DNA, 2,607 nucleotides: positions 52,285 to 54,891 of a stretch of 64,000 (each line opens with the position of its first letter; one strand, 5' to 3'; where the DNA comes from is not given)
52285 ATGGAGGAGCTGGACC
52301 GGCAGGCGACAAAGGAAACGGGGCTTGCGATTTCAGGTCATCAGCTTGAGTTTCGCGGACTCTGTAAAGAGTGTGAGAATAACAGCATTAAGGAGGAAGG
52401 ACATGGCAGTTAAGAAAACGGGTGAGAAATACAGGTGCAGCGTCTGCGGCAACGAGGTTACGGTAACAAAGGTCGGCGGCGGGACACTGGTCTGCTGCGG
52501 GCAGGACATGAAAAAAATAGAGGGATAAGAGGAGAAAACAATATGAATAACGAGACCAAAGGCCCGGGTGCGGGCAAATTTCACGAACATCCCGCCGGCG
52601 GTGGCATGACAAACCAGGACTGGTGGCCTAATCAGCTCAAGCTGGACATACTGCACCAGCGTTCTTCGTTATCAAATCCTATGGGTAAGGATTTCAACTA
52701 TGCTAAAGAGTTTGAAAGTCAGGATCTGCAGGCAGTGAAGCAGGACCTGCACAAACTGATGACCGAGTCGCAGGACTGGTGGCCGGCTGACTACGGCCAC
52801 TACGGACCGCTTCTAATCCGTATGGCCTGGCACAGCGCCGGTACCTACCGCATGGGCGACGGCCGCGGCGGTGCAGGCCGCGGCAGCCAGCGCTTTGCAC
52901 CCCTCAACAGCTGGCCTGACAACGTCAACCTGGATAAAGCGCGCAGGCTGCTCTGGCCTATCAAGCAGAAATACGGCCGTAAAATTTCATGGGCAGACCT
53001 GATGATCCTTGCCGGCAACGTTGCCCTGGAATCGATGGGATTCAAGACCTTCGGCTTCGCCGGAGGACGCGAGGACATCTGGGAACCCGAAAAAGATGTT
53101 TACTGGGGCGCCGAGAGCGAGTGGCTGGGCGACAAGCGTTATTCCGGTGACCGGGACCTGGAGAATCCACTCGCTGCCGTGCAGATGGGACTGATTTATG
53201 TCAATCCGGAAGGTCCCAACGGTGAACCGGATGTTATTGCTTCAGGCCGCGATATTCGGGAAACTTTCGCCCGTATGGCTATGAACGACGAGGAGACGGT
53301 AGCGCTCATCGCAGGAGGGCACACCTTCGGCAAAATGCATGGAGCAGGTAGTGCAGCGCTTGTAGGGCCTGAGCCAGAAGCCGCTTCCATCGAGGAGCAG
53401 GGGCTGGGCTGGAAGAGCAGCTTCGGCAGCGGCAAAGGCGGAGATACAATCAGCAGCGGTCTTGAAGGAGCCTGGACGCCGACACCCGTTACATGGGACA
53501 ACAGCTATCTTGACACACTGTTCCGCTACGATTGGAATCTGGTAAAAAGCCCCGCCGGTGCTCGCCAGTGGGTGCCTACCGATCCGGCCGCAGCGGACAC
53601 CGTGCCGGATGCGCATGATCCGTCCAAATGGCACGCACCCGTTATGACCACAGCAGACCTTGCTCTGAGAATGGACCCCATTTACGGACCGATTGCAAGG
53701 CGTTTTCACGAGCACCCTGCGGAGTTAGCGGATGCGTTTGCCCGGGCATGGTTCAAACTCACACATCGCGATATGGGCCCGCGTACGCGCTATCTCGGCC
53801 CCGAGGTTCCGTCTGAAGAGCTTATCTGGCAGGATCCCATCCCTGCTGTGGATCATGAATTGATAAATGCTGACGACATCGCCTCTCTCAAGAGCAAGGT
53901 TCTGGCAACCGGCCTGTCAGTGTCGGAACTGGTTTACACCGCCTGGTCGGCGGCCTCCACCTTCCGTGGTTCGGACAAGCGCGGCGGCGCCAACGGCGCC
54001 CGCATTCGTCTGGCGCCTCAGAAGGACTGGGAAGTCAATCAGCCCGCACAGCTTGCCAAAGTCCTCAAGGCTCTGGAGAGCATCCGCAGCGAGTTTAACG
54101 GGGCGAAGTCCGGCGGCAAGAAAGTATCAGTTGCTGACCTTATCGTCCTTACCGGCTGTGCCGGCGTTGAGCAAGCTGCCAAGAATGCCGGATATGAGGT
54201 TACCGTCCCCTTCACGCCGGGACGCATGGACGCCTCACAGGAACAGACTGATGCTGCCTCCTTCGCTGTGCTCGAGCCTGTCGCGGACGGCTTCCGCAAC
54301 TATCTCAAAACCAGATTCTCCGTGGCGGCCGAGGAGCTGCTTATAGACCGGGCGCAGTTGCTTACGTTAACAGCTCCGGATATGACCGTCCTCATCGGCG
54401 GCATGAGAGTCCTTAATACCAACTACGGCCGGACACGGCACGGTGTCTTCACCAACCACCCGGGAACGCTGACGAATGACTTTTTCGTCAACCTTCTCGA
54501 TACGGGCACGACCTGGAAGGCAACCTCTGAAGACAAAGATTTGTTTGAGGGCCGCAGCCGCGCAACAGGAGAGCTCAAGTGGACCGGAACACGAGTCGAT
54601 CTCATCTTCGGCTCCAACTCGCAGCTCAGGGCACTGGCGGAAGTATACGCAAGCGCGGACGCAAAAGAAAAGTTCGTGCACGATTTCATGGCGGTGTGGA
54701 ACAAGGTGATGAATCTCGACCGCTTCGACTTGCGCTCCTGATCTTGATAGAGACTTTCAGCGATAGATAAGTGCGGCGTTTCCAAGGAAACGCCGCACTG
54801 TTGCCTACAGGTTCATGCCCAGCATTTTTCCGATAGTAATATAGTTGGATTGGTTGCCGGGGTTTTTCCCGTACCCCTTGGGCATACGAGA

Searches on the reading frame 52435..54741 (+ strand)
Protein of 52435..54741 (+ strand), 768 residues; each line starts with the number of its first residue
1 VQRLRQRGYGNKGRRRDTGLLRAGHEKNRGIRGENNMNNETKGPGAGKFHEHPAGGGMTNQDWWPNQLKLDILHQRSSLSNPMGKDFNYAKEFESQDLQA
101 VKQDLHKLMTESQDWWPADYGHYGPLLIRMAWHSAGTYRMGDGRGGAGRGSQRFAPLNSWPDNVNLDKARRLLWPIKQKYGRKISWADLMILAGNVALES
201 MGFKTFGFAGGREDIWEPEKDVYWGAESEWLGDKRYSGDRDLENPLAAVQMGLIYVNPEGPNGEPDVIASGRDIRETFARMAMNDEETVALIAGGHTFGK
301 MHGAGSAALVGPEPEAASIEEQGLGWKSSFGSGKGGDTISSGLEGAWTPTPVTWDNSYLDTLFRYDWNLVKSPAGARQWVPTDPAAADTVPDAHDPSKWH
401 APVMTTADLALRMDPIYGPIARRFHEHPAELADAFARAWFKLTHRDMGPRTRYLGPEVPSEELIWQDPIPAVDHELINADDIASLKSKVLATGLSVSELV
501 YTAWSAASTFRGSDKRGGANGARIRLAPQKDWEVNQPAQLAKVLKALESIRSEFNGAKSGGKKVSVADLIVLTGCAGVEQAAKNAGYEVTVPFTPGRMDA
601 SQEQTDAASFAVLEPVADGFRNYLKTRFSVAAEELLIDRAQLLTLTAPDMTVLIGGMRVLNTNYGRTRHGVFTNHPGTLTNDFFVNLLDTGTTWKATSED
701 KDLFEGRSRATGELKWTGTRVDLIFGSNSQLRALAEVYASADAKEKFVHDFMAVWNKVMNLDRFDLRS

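Call 64: search_protein_families(library=pfam, proteins=[window:52435-54741:+], max_evalue=0.00001)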
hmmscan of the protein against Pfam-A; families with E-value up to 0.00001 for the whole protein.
window:52435-54741:+ (768 aa): 1 family
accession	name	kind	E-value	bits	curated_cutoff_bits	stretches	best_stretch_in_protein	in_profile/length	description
PF00141.28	peroxidase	-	3e-72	243.7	27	2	111-426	11-236/237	Peroxidase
